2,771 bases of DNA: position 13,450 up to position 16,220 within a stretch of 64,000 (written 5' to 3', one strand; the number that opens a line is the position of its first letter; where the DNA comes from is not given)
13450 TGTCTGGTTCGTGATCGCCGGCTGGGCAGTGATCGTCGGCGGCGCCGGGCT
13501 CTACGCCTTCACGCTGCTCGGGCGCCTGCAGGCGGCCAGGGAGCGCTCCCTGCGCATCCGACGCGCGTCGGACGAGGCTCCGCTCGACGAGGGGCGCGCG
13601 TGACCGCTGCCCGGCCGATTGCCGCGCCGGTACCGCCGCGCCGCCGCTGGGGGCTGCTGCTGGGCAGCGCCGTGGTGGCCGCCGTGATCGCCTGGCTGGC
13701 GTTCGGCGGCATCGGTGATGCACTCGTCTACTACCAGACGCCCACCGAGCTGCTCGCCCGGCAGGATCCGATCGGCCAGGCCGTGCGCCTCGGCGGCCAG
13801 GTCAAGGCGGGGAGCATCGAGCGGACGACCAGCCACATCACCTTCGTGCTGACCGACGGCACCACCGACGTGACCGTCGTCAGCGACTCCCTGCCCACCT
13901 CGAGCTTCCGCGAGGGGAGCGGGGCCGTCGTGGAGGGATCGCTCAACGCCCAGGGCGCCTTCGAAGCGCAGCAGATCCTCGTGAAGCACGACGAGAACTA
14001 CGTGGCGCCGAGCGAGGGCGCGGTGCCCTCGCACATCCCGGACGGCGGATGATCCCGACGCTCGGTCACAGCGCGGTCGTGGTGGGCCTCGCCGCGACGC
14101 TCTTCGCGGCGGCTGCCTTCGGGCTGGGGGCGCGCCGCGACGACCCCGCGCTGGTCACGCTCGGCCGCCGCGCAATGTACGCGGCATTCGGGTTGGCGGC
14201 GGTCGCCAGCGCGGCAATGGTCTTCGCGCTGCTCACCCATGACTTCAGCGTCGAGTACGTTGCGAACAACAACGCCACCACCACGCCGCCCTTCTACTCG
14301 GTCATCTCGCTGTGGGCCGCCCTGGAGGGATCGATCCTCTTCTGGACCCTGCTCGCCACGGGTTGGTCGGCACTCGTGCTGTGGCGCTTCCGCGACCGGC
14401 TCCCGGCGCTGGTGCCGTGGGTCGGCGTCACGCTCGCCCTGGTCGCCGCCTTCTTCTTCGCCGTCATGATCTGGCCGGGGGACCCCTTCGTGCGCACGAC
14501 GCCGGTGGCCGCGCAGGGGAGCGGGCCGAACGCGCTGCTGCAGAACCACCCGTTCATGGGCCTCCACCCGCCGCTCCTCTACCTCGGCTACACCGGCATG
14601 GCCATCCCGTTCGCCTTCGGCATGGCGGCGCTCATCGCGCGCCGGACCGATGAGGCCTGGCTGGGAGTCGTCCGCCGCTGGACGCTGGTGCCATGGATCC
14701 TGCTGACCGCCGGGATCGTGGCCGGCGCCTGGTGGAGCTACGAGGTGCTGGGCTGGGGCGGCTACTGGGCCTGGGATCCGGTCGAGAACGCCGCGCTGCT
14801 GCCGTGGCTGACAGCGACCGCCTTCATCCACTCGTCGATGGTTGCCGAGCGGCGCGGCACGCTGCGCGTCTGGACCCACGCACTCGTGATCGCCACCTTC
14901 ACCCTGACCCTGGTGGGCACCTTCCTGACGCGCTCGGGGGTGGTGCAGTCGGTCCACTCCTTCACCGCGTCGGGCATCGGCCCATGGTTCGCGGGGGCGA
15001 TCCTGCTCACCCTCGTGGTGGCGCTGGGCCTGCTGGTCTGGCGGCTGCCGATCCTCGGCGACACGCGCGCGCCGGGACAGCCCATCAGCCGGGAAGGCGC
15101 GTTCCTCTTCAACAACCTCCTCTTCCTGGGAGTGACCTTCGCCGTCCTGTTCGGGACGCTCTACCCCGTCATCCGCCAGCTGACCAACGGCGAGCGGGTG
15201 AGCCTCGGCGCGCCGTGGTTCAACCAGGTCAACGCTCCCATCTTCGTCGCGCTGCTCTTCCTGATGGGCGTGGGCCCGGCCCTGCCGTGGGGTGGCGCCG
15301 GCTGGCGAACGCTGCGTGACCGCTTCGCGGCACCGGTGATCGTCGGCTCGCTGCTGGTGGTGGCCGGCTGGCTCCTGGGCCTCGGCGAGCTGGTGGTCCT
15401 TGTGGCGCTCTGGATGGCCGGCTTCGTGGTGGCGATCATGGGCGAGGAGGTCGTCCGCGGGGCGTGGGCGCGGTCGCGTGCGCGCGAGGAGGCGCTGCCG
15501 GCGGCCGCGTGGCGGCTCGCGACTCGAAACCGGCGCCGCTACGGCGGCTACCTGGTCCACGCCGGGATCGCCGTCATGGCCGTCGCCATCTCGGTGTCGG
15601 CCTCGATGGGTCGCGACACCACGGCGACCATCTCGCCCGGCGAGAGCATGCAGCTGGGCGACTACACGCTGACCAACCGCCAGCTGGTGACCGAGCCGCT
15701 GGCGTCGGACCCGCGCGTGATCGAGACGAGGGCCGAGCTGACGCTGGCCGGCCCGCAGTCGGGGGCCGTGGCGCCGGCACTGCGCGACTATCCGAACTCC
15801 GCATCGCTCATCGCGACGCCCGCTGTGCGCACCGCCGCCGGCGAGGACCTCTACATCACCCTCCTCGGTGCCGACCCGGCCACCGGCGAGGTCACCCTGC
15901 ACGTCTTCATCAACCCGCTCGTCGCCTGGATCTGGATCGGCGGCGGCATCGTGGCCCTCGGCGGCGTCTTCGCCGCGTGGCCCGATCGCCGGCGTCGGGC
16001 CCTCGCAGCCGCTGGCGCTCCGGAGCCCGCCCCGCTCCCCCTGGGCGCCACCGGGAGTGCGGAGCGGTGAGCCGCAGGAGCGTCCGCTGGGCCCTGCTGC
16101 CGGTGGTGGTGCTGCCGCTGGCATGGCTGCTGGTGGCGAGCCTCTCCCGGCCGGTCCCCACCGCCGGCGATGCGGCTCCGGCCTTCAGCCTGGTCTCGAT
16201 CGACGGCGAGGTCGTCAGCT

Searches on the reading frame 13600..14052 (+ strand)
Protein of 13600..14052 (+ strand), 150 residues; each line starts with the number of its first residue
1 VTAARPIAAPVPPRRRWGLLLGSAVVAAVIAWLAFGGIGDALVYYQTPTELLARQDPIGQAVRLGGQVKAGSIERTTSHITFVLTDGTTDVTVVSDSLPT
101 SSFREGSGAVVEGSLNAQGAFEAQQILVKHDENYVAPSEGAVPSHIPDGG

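Call 71: search_protein_families(library=pfam, proteins=[window:13600-14052:+], max_evalue=0.001)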
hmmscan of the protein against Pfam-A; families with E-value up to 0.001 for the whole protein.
window:13600-14052:+ (150 aa): 1 family
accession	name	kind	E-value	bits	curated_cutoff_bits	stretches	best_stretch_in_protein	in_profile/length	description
PF03100.22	CcmE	-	1.5e-26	93.1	24.6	1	43-136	2-98/99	CcmE domain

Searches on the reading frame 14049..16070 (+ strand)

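Call 71: search_protein_families(library=pfam, proteins=[window:14049-16070:+], max_evalue=0.001)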
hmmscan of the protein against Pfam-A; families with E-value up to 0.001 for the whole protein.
window:14049-16070:+ (673 aa): 2 families
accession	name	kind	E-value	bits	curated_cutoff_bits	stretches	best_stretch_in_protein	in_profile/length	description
PF16327.10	CcmF_C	-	1.5e-53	182.6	28.7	1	320-643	4-320/323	Cytochrome c-type biogenesis protein CcmF C-terminal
PF01578.25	Cytochrom_C_asm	-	2.7e-30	106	29.9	1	89-296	1-206/212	Cytochrome C assembly protein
